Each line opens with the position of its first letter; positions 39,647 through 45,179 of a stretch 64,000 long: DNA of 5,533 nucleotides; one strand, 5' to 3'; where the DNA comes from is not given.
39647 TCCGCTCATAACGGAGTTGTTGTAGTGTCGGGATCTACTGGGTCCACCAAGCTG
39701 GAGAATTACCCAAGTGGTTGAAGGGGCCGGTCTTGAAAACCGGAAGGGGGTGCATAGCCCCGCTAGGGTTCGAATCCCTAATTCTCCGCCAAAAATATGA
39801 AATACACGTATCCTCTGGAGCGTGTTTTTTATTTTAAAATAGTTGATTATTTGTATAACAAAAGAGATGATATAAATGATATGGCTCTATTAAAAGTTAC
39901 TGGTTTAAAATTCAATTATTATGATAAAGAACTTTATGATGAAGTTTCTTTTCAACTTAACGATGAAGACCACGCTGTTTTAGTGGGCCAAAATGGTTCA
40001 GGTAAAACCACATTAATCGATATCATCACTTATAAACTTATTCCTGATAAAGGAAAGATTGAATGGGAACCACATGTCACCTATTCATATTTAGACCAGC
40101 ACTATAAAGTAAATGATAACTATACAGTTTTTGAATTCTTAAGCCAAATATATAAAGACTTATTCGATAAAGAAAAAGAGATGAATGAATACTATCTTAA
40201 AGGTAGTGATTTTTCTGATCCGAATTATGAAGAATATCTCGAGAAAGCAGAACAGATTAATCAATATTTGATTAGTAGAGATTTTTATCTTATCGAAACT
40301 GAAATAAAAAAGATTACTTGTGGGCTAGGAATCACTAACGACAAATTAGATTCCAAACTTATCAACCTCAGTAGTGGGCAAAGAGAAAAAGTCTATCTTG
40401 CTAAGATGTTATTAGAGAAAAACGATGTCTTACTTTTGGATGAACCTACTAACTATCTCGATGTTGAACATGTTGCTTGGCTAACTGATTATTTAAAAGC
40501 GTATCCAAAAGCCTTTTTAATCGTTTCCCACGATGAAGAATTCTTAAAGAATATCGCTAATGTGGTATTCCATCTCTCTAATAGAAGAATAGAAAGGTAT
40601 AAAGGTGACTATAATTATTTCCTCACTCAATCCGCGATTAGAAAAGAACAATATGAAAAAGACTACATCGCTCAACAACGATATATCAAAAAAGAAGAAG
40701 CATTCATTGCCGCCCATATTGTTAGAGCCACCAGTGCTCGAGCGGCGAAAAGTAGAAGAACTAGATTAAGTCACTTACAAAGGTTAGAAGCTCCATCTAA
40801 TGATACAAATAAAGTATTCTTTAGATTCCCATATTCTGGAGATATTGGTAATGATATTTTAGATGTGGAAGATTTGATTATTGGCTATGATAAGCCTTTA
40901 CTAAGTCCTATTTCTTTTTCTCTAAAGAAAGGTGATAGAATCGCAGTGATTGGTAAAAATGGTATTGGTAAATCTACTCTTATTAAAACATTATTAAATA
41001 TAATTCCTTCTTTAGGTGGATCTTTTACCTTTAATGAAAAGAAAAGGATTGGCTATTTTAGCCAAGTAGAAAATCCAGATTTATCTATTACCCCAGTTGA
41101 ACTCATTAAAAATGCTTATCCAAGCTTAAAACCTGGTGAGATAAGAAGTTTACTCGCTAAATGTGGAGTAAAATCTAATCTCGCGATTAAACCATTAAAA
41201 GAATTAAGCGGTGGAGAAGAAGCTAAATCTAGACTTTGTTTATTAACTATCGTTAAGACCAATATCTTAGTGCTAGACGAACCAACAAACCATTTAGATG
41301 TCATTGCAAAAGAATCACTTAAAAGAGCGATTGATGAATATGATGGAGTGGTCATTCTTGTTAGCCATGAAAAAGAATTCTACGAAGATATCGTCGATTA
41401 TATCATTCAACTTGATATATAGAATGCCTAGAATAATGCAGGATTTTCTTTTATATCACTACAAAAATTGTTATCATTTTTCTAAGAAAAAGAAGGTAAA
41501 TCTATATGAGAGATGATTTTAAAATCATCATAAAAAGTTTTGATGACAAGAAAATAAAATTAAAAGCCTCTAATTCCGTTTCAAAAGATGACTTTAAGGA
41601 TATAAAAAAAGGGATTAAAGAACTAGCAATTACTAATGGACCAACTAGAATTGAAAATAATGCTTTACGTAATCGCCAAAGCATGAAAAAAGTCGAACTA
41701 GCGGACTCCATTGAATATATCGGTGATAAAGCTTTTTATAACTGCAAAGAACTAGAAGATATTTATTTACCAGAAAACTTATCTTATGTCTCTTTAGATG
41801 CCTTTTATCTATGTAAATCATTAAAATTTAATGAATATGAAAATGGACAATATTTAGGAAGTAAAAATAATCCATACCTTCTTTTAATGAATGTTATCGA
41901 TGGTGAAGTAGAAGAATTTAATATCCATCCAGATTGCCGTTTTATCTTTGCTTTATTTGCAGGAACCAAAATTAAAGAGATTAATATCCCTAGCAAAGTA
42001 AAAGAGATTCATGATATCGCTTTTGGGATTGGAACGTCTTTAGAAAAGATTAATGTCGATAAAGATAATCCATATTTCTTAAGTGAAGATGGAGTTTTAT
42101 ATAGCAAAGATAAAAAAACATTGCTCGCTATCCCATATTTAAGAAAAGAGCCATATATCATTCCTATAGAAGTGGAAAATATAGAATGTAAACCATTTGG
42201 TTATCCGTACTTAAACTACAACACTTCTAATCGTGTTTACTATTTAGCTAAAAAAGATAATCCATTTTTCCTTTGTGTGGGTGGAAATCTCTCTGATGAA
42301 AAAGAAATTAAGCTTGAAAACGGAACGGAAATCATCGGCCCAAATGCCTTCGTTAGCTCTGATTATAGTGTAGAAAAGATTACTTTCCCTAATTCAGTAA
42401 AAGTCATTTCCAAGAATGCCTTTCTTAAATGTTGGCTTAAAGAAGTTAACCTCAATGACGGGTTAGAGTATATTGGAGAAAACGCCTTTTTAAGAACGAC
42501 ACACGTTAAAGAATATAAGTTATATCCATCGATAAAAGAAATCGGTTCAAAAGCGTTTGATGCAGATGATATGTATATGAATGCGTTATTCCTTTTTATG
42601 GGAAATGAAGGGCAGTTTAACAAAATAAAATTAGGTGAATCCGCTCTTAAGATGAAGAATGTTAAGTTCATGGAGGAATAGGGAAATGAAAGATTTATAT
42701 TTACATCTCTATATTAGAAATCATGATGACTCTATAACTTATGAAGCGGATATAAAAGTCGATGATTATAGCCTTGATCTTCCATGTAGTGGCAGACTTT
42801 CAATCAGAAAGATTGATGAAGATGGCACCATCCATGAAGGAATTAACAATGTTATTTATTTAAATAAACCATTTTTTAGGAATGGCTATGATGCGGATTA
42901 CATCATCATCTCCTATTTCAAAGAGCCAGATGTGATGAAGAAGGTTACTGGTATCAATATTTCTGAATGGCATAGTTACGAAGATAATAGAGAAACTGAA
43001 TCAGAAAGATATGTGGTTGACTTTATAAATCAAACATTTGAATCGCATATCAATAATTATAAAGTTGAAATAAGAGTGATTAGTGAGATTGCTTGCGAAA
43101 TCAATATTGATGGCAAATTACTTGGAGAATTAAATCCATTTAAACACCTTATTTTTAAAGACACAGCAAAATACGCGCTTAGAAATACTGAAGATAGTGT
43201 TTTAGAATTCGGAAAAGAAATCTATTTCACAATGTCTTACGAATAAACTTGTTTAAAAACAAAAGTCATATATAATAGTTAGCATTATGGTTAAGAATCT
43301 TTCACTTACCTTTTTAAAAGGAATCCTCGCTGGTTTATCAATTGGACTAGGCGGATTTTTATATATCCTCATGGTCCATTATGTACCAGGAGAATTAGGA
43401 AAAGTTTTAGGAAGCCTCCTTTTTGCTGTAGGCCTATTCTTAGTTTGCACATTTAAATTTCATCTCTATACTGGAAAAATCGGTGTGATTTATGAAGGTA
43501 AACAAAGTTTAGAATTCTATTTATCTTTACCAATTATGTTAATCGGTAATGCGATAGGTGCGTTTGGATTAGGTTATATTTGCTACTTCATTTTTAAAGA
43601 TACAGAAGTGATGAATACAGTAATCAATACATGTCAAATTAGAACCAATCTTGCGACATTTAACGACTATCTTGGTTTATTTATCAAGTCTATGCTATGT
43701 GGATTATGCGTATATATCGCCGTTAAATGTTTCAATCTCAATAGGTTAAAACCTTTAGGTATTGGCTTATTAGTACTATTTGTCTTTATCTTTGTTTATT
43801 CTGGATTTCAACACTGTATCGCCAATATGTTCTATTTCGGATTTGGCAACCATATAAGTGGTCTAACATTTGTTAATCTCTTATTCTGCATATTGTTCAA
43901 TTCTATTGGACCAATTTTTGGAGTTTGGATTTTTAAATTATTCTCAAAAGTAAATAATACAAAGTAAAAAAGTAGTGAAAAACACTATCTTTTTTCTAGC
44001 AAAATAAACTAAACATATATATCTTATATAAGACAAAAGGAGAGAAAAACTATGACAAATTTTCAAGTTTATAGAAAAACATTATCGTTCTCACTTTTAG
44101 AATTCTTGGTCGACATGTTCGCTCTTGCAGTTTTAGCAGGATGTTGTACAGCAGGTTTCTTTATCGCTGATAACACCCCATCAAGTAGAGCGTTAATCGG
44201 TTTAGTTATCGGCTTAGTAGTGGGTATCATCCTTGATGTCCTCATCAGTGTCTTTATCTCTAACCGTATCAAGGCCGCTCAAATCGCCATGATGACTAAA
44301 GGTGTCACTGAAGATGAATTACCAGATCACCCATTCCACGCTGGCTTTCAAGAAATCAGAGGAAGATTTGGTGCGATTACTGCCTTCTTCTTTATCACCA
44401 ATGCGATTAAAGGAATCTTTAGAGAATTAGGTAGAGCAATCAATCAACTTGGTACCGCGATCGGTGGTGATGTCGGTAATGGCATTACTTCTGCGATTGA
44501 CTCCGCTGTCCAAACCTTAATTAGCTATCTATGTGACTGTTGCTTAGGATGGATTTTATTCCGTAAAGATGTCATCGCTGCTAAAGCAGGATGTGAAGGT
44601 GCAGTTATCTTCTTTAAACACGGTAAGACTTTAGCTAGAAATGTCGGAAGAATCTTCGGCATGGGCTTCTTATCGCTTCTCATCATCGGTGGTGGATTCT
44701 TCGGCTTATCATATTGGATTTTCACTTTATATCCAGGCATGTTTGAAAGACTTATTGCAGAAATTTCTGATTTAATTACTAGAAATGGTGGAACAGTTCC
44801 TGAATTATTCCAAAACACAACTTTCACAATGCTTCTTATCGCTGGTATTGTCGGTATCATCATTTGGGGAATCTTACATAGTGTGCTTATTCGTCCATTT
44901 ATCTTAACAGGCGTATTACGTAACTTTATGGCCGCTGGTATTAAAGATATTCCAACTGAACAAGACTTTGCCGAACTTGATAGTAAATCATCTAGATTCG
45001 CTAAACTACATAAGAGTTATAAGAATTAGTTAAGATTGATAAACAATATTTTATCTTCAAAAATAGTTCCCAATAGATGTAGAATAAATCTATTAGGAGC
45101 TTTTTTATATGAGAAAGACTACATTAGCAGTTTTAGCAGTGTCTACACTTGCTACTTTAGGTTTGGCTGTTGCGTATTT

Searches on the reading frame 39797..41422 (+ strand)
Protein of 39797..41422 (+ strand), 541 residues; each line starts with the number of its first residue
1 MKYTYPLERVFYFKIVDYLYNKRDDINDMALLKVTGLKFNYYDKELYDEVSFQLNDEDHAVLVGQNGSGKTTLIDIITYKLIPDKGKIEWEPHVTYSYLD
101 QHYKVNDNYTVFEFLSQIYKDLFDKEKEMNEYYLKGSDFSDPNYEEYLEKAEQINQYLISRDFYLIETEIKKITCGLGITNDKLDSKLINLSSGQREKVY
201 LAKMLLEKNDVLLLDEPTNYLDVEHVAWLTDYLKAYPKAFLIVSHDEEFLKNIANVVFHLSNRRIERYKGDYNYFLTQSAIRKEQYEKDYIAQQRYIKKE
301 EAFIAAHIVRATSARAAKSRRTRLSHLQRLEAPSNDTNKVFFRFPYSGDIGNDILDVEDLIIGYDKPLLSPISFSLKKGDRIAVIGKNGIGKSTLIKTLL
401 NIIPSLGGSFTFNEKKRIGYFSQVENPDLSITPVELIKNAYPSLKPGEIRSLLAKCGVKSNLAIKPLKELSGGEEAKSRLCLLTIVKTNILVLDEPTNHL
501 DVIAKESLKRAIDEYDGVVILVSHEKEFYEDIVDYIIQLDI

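Call 80: search_protein_families(library=pfam, proteins=[window:39797-41422:+], max_evalue=0.00001)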
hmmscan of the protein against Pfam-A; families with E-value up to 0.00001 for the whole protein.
window:39797-41422:+ (541 aa): 9 families
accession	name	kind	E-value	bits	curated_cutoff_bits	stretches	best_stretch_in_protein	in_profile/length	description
PF00005.33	ABC_tran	-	1.2e-43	149.4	25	2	48-219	2-137/137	ABC transporter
PF12848.13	ABC_tran_Xtn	-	5.8e-20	71.6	25.9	1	258-340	1-83/85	ABC transporter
PF13304.12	AAA_21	-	6.1e-16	59.8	27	0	383-432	3-58/304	AAA domain, putative AbiEii toxin, Type IV TA system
PF02463.25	SMC_N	-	3.7e-15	56.4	40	1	56-257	23-209/220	RecF/RecN/SMC N terminal domain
PF13555.12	AAA_29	-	6.8e-12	45.4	27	1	45-85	10-50/61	P-loop containing region of AAA domain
PF20720.3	nSTAND3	-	1.7e-08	34.8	27.2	0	41-112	1-69/155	Novel STAND NTPase 3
PF03193.22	RsgA_GTPase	-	3.3e-07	30.7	30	0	33-79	83-128/174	RsgA GTPase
PF13401.12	AAA_22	-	1.1e-06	29.4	27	0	382-414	8-33/130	AAA domain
PF05729.18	NACHT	-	5.6e-06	26.7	26.7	0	381-400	2-21/167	NACHT domain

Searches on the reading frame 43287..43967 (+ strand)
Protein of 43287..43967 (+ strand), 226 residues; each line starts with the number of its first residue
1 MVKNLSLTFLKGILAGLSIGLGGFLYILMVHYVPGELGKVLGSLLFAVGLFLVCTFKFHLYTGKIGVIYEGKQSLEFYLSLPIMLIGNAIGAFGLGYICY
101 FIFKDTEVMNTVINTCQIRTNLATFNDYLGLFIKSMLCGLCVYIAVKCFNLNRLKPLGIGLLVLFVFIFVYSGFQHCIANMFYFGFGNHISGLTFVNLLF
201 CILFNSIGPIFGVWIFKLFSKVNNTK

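Call 7: search_protein_families(library=pfam, proteins=[window:43287-43967:+], max_evalue=0.01)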
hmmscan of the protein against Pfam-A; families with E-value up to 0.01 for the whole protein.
window:43287-43967:+ (226 aa): 2 families
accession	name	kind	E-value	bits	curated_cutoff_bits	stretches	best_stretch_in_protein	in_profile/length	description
PF01226.23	Form_Nir_trans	-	3.6e-25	89.2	34.6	1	7-213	20-234/240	Formate/nitrite transporter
PF11992.13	TgpA_N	-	0.0081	15.6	30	0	41-183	47-129/333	TgpA N-terminal domain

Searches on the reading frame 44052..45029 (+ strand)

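Call 7: search_protein_families(library=pfam, proteins=[window:44052-45029:+], max_evalue=0.01)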
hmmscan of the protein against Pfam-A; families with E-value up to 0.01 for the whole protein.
window:44052-45029:+ (325 aa): 1 family
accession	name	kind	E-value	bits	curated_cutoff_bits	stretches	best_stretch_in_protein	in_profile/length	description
PF12670.12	DUF3792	-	0.00013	22.5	31.3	1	17-84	34-101/115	Protein of unknown function (DUF3792)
